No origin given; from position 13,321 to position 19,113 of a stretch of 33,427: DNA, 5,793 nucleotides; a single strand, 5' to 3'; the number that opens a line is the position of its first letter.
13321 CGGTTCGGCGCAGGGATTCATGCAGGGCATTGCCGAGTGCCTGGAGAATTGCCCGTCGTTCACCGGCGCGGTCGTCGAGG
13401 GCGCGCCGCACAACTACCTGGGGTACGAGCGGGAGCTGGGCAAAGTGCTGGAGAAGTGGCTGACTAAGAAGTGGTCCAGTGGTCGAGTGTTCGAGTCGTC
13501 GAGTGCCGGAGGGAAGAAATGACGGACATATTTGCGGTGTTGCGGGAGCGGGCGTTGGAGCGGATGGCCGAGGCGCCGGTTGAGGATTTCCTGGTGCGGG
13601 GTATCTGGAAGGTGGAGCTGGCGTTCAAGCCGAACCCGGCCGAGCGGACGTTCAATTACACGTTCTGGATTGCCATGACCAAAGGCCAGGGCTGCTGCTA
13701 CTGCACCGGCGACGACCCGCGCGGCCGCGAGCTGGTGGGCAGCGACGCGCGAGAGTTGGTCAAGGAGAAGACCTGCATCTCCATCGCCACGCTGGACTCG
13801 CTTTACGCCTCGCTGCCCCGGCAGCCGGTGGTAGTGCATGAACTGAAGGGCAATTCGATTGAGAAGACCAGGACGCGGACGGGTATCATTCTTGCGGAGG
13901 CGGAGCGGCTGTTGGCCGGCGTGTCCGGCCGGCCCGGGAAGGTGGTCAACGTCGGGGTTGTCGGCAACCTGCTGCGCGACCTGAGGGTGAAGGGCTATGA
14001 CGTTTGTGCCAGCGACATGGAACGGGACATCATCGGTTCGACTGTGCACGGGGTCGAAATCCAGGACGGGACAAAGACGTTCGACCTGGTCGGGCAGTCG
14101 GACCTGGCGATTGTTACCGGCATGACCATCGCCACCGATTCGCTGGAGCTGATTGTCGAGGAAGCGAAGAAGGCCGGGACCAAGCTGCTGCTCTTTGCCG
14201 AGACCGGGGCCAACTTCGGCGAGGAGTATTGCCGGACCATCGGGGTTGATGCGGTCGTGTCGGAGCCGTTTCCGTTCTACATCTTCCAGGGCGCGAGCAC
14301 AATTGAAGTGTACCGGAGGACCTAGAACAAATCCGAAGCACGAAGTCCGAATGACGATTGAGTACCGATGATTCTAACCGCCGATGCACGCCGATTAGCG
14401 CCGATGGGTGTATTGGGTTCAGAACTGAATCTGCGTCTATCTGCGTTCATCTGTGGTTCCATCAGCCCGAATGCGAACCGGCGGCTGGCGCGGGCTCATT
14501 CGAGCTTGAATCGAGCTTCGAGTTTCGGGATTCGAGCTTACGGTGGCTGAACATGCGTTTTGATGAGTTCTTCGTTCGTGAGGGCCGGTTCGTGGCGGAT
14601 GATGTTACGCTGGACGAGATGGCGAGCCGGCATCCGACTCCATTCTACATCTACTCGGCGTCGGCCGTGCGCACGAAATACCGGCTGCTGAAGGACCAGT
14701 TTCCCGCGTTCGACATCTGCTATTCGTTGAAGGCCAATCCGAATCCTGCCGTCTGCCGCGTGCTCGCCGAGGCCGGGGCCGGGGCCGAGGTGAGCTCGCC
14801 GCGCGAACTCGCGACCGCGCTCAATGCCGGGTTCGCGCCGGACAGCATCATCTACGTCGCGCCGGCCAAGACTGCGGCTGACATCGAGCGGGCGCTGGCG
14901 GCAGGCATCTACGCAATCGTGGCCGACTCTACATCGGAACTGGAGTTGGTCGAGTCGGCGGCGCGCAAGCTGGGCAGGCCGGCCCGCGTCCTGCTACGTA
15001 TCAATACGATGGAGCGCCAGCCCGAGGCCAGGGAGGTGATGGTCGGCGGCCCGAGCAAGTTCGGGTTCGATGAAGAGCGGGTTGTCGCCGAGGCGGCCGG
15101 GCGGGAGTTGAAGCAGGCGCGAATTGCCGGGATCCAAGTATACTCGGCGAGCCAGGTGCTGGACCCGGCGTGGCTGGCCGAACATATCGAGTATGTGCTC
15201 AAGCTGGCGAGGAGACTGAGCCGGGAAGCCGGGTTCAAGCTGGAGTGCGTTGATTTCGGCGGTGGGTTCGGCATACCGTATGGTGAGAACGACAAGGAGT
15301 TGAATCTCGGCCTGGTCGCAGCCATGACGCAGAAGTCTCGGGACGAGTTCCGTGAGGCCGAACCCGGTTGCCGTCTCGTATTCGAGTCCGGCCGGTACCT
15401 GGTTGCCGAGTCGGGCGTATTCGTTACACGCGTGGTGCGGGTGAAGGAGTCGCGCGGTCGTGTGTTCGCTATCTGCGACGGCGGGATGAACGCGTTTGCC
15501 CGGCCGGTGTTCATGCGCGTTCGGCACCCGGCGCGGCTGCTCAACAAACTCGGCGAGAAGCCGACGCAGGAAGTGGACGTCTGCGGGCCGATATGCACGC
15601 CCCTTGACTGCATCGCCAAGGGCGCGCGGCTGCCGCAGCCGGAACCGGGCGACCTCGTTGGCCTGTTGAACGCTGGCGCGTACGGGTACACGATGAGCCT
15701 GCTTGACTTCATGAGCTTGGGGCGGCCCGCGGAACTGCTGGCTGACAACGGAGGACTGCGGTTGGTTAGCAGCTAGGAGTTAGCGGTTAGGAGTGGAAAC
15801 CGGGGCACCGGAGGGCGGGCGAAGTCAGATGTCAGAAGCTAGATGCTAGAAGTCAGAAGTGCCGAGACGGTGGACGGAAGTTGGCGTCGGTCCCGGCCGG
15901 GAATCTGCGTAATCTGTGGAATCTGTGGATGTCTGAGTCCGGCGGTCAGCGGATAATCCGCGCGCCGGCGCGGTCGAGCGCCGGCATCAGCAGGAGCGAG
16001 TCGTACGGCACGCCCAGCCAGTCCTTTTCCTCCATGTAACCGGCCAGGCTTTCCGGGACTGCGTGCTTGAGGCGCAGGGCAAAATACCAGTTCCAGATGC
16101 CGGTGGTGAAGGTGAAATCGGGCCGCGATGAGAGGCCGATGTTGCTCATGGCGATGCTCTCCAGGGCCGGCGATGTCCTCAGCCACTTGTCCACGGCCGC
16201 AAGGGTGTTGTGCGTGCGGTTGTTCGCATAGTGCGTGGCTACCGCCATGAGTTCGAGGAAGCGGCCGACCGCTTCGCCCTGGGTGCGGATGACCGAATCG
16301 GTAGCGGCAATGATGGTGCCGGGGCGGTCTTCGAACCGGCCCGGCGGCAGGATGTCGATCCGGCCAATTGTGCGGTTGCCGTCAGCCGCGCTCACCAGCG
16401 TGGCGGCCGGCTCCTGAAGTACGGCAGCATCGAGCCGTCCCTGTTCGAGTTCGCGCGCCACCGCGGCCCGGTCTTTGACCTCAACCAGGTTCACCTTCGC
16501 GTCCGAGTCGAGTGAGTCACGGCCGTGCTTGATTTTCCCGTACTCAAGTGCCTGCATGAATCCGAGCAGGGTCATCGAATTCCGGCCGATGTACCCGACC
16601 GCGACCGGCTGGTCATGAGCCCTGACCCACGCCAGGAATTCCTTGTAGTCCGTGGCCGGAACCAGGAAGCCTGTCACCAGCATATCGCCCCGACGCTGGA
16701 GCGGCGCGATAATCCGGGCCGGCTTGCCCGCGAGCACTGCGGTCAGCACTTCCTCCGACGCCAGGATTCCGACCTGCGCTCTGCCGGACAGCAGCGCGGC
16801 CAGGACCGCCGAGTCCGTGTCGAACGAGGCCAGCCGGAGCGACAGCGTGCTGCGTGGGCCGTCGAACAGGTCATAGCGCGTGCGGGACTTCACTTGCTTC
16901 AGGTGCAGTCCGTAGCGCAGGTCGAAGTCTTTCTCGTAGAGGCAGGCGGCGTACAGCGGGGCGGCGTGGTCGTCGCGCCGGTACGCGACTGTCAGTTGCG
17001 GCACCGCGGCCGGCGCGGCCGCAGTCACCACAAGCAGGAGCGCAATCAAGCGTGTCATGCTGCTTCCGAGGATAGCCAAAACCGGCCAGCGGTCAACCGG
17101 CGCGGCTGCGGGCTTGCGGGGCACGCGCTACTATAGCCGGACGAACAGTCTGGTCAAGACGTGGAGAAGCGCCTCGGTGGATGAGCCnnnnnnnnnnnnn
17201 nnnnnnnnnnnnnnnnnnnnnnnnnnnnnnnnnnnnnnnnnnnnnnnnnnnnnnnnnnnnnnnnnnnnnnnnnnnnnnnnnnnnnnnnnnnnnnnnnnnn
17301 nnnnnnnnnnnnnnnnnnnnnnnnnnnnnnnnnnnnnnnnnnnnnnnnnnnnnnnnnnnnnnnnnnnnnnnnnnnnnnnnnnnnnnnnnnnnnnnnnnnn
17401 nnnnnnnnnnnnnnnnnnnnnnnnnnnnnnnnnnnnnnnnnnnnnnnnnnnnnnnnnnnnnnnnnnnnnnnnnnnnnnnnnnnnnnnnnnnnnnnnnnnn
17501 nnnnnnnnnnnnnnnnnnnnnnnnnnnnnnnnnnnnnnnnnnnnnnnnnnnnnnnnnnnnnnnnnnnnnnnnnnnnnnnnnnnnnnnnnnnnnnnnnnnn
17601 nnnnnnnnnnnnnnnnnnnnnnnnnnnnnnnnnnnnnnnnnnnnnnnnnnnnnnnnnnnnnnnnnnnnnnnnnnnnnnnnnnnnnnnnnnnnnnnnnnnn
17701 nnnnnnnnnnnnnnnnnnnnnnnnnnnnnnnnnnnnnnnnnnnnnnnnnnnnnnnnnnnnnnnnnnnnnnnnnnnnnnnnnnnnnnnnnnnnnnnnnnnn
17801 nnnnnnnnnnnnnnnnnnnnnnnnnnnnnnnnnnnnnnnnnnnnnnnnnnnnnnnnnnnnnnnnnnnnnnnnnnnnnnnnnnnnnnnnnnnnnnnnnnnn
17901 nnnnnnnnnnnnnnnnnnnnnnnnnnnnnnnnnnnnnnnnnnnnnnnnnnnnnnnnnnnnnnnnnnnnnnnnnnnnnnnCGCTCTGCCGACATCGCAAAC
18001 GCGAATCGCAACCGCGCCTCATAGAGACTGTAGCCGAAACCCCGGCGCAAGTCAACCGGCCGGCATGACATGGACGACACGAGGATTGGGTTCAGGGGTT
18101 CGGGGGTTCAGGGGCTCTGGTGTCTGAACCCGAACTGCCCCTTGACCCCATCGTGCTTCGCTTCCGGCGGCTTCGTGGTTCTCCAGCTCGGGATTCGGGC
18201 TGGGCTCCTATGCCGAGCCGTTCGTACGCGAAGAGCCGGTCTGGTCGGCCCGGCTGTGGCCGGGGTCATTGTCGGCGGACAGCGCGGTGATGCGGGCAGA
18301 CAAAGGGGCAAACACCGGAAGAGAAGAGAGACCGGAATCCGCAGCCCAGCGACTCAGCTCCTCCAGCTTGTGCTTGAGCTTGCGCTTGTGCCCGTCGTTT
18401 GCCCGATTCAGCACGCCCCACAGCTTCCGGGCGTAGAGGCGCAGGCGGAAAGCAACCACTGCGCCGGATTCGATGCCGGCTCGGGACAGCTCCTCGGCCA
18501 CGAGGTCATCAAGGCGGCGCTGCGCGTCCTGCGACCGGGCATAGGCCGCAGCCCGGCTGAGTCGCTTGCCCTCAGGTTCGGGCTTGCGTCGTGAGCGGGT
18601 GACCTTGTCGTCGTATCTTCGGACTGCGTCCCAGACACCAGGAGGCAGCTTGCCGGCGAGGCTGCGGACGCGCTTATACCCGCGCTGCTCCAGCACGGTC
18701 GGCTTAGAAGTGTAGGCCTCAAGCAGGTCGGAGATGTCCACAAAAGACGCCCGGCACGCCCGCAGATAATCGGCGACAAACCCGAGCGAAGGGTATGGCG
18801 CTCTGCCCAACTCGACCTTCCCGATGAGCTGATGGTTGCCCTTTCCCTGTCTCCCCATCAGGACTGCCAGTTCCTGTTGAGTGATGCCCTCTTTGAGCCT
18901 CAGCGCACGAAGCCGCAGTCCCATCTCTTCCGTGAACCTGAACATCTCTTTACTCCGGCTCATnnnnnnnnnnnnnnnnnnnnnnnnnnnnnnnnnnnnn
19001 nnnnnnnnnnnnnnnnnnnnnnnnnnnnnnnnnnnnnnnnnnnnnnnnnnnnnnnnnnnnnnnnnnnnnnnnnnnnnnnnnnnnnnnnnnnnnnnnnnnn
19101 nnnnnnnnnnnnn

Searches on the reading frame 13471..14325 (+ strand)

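Call 37: search_protein_families(library=pfam, proteins=[window:13471-14325:+], max_evalue=0.01)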
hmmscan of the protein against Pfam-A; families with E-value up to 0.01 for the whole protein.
window:13471-14325:+ (284 aa): 1 family
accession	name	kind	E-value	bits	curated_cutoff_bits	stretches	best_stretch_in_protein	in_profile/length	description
PF04016.18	DUF364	-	7.4e-05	22.8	23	1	157-239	13-92/147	Putative heavy-metal chelation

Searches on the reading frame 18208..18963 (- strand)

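Call 37: search_protein_families(library=pfam, proteins=[window:18208-18963:-], max_evalue=0.01)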
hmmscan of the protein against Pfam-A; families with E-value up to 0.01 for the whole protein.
window:18208-18963:- (251 aa): 1 family
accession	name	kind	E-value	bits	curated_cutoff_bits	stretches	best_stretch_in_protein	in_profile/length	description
PF13560.12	HTH_31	-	6.5e-08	33.2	27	1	13-73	1-57/64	Helix-turn-helix domain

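Call 67: search_protein_families(library=phrogs, proteins=[window:18208-18963:-], max_evalue=0.01)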
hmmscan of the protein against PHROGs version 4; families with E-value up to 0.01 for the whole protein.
window:18208-18963:- (251 aa): 3 families
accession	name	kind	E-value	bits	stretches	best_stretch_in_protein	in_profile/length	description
phrog_3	-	transcription regulation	1.1e-06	29.7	1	7-124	82-185/430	transcriptional repressor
phrog_2328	-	transcription regulation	0.0062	17.3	0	11-37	13-39/128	transcriptional repressor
phrog_955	-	DNA, RNA and nucleotide metabolism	0.0068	17.2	0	4-58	15-65/142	HTH DNA binding protein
